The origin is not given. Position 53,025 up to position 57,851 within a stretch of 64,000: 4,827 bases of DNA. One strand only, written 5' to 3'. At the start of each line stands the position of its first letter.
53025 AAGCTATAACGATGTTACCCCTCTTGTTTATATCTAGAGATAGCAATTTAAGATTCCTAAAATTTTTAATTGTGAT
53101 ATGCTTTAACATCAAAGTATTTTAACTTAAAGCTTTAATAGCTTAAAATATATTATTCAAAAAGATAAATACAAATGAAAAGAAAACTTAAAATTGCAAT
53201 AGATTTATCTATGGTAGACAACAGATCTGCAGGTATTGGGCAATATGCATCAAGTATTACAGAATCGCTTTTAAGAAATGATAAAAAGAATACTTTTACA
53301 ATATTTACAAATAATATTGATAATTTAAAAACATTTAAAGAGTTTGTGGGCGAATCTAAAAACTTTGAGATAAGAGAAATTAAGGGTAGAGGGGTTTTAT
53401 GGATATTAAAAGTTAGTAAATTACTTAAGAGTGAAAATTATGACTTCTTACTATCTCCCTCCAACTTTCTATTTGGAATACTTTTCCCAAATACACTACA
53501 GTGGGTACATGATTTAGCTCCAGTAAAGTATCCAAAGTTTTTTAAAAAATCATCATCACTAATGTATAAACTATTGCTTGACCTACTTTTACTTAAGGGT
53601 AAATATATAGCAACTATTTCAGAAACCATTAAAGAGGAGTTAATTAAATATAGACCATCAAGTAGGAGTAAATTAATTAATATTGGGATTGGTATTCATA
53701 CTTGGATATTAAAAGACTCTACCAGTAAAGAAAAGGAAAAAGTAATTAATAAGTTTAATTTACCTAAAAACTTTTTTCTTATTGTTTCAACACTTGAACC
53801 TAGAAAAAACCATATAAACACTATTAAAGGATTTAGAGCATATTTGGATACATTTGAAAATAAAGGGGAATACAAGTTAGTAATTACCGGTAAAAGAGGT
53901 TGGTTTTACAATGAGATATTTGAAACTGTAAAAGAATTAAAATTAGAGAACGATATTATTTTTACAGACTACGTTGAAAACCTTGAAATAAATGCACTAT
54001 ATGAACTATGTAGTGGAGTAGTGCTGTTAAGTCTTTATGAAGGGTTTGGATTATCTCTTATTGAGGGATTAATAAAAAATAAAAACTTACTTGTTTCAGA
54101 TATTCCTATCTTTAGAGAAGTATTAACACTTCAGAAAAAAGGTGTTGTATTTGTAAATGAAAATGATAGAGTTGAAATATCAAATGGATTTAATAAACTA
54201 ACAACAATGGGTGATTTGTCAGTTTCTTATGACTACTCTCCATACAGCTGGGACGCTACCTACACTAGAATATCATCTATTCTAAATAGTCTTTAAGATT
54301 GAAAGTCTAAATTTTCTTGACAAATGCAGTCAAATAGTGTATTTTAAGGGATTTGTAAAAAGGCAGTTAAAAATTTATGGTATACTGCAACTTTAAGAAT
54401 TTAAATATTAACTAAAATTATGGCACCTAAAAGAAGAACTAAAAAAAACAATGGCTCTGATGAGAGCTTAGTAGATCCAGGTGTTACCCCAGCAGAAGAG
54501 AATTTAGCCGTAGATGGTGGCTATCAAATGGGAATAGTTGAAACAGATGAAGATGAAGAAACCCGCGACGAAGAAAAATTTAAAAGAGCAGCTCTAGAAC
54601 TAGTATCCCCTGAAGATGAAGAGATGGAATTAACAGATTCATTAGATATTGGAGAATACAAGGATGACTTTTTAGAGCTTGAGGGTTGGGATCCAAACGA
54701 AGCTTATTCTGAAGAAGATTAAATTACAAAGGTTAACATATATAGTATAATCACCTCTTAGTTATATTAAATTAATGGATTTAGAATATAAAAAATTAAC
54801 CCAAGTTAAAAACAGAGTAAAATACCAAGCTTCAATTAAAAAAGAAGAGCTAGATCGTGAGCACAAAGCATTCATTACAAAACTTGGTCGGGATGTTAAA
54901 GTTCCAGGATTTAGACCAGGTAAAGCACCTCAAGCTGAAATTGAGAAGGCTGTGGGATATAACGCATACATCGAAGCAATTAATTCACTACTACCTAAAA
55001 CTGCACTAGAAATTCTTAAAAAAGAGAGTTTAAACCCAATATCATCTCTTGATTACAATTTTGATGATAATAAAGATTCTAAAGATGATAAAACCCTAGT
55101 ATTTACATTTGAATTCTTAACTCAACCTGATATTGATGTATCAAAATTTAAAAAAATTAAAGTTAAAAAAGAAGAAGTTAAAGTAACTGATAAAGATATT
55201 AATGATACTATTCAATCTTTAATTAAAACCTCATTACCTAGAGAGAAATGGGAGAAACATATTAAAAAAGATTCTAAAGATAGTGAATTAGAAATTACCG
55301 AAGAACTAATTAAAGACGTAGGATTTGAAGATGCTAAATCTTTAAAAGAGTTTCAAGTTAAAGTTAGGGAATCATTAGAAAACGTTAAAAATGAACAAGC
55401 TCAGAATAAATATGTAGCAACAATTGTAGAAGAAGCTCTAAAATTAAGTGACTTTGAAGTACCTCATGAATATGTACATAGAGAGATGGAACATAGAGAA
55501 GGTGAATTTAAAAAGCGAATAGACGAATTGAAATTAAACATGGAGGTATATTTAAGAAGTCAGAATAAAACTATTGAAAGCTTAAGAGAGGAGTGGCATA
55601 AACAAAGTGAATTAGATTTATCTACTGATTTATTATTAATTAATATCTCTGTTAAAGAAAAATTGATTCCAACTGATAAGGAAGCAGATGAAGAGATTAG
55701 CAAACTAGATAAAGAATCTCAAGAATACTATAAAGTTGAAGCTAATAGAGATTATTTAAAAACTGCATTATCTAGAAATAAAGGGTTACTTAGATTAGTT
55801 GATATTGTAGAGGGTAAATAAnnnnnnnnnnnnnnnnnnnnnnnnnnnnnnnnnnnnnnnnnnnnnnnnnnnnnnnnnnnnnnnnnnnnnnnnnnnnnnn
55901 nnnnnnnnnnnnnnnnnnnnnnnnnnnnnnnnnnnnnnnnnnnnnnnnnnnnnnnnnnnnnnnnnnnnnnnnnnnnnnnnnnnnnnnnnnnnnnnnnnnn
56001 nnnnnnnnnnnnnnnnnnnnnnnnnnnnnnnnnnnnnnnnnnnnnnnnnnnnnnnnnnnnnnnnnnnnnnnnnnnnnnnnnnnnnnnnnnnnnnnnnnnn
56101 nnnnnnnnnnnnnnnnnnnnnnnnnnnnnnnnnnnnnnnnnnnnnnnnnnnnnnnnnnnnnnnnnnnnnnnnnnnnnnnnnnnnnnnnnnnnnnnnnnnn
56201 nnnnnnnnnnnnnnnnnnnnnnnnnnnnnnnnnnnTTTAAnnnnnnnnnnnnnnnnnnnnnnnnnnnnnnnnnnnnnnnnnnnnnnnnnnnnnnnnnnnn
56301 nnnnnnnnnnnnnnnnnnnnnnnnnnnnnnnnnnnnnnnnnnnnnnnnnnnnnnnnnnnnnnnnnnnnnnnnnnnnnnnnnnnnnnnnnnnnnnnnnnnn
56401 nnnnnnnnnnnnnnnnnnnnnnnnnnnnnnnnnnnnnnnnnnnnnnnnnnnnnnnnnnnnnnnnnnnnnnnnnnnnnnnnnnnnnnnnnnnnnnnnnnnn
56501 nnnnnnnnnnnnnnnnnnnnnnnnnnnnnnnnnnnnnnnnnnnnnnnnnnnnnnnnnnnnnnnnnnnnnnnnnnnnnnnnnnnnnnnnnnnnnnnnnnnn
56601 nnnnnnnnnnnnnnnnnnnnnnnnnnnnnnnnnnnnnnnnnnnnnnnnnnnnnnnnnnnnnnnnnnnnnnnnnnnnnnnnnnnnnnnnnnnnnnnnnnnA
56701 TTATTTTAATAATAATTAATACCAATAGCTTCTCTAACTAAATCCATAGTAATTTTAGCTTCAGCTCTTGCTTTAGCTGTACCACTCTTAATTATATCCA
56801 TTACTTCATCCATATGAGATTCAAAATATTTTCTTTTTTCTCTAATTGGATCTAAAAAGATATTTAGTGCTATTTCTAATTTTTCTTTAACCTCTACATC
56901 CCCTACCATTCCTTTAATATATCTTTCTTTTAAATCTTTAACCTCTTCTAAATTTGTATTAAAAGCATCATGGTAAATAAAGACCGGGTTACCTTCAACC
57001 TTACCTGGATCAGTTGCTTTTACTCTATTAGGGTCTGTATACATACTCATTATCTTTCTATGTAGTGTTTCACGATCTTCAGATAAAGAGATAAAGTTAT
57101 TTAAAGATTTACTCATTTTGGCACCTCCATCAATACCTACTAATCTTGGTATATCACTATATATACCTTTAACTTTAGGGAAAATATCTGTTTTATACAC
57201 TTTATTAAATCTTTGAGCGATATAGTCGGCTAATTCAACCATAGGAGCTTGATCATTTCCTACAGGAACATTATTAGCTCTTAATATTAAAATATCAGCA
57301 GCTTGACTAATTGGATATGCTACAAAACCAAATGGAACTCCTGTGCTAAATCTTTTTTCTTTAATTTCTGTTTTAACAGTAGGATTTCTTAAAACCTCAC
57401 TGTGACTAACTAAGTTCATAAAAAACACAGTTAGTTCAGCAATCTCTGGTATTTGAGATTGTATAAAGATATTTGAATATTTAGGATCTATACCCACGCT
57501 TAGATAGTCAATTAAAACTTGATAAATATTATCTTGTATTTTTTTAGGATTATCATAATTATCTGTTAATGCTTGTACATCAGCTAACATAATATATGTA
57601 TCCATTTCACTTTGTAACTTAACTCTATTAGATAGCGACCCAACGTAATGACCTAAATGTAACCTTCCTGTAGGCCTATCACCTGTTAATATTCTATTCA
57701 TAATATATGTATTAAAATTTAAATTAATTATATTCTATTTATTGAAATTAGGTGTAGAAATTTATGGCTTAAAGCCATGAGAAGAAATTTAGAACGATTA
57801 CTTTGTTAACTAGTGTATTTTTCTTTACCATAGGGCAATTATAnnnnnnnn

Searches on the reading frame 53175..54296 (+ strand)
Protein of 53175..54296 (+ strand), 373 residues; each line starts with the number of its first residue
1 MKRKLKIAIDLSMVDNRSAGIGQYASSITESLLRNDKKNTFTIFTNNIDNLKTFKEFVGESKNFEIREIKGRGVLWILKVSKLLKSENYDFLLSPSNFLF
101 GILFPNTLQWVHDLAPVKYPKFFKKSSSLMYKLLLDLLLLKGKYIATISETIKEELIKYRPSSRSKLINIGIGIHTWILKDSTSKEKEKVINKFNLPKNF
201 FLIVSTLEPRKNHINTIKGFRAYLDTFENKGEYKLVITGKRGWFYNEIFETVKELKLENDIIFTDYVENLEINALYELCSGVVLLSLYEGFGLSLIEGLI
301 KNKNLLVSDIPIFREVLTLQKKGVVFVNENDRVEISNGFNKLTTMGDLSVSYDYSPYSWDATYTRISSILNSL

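Call 24: search_protein_families(library=pfam, proteins=[window:53175-54296:+], max_evalue=0.001)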
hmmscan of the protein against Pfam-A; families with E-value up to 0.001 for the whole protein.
window:53175-54296:+ (373 aa): 3 families
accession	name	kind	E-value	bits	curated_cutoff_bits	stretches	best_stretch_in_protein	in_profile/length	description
PF00534.26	Glycos_transf_1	-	6.6e-22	78.3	26.4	1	185-347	2-160/172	Glycosyl transferases group 1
PF13692.12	Glyco_trans_1_4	-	1.3e-11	45.4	27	1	201-341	4-138/142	Glycosyl transferases group 1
PF13439.12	Glyco_transf_4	-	9.4e-05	22.9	28.5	1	20-172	3-166/170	Glycosyltransferase Family 4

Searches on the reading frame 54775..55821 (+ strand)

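Call 24: search_protein_families(library=pfam, proteins=[window:54775-55821:+], max_evalue=0.001)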
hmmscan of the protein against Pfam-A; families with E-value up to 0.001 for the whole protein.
window:54775-55821:+ (348 aa): 2 families
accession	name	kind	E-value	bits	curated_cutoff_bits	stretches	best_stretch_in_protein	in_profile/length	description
PF05697.18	Trigger_N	-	6.2e-31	108.1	22.2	1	6-149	6-144/144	Bacterial trigger factor protein (TF)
PF05698.19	Trigger_C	-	1.1e-16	61.7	22.7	1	189-336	1-155/162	Bacterial trigger factor protein (TF) C-terminus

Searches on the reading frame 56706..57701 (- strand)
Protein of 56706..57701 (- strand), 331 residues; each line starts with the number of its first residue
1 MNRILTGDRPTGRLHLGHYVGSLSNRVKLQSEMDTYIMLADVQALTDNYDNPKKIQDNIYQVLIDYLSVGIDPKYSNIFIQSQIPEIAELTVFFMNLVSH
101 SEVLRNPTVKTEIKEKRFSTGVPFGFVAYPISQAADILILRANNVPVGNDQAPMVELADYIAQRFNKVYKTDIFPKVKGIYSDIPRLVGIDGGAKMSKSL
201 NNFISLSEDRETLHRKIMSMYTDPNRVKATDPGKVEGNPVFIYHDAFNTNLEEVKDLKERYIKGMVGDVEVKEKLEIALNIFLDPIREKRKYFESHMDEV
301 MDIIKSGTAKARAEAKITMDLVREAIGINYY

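Call 24: search_protein_families(library=pfam, proteins=[window:56706-57701:-], max_evalue=0.001)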
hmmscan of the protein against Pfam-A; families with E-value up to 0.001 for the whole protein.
window:56706-57701:- (331 aa): 1 family
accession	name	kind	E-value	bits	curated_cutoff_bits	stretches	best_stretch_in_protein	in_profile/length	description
PF00579.31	tRNA-synt_1b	-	3.3e-62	210.9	21.1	1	3-283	7-291/292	tRNA synthetases class I (W and Y)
